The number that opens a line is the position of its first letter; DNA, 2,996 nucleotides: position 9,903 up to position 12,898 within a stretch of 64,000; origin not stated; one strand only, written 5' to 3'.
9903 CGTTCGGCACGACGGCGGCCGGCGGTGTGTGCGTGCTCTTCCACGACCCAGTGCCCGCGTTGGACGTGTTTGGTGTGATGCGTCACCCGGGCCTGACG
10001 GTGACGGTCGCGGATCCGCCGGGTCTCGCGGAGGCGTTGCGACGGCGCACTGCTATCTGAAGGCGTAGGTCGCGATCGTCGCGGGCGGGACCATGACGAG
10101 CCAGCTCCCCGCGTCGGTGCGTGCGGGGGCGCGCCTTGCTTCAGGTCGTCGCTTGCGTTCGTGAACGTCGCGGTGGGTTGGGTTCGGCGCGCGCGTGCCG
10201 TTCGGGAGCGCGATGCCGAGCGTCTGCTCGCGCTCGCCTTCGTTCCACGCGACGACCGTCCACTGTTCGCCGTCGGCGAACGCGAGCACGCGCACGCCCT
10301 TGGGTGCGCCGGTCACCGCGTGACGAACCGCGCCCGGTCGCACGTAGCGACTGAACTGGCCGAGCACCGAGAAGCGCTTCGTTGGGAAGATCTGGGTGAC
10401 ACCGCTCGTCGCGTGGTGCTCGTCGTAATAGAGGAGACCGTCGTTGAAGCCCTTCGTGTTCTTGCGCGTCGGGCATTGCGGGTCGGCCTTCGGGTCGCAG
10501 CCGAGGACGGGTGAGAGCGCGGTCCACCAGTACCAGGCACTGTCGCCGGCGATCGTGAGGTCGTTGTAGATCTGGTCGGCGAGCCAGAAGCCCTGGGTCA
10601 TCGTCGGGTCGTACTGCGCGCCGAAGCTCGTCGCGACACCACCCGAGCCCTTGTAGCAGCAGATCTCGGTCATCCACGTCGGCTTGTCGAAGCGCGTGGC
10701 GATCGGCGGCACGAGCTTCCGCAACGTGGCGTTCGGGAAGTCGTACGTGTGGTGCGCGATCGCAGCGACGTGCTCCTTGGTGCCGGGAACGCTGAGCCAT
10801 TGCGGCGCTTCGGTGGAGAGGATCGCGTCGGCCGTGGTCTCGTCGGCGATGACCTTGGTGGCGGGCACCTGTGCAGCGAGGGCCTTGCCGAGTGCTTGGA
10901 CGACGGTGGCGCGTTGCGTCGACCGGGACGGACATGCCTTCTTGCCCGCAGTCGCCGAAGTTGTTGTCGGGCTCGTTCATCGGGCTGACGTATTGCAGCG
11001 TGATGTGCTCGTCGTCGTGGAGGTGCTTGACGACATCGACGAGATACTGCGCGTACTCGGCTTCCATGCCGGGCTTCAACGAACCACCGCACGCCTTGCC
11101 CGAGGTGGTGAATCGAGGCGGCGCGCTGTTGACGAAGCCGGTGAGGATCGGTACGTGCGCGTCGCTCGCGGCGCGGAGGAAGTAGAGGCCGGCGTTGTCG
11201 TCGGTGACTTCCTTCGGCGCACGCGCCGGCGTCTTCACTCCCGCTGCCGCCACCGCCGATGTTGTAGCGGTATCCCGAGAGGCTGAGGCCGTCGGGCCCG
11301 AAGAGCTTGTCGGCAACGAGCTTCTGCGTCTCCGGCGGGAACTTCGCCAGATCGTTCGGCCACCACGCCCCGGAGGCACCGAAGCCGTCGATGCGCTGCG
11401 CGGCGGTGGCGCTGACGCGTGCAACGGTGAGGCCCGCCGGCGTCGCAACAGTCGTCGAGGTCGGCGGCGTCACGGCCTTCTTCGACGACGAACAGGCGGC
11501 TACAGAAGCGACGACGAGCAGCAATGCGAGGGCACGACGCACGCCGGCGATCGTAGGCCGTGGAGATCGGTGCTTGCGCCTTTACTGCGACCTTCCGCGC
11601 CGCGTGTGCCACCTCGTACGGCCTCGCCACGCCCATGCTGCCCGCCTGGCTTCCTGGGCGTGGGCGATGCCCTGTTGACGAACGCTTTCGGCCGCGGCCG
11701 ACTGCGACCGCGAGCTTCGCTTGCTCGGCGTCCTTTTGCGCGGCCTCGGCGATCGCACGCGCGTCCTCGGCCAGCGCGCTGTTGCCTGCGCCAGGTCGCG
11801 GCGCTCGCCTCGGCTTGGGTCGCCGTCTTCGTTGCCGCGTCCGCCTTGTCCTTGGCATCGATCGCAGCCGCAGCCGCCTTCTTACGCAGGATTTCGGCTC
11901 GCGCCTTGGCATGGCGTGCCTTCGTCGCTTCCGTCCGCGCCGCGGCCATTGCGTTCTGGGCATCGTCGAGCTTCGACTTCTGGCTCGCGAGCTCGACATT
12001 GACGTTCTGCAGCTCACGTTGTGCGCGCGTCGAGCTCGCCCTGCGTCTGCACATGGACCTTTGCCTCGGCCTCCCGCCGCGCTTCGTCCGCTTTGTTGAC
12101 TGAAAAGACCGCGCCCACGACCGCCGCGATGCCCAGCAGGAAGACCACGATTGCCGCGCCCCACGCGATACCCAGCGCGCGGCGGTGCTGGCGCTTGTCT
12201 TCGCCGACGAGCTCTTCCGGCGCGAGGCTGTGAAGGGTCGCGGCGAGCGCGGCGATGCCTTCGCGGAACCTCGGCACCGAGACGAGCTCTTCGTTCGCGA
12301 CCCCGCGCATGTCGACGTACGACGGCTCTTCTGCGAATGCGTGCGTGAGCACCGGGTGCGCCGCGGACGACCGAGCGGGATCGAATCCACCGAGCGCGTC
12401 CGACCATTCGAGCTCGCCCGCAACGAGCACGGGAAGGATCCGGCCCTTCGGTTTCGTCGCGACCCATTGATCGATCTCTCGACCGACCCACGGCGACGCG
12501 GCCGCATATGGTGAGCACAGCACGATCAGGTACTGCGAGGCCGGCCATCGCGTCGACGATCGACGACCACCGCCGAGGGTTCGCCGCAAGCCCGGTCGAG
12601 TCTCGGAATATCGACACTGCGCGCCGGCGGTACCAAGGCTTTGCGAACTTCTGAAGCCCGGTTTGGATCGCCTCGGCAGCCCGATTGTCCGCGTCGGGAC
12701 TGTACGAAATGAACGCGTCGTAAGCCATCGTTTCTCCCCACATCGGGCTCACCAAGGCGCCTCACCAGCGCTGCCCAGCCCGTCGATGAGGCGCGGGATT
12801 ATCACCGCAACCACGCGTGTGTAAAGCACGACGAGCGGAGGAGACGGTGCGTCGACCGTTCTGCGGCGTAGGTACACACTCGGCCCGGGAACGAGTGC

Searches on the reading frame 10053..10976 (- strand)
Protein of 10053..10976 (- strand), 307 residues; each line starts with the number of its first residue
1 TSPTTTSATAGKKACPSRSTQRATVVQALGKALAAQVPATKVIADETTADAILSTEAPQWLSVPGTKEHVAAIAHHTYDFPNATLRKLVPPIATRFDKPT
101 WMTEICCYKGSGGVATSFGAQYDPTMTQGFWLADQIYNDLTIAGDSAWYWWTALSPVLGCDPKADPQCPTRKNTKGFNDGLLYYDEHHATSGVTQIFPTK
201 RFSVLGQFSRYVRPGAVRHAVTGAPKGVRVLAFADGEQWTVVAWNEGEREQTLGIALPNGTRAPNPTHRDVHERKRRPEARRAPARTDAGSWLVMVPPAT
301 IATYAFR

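Call 30: search_protein_families(library=pfam, proteins=[window:10053-10976:-], max_evalue=0.001)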
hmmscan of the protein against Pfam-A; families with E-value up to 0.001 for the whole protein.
window:10053-10976:- (307 aa): 1 family
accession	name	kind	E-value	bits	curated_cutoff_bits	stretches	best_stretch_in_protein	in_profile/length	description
PF14587.12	Glyco_hydr_30_2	-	7.5e-05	22.7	27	1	100-156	301-355/364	O-Glycosyl hydrolase family 30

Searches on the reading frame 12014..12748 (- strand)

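Call 30: search_protein_families(library=pfam, proteins=[window:12014-12748:-], max_evalue=0.001)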
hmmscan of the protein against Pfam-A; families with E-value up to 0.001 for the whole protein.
window:12014-12748:- (244 aa): 1 family
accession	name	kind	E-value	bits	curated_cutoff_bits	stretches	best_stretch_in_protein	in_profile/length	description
PF13676.11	TIR_2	-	0.00042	21.2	28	1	71-116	51-98/122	TIR domain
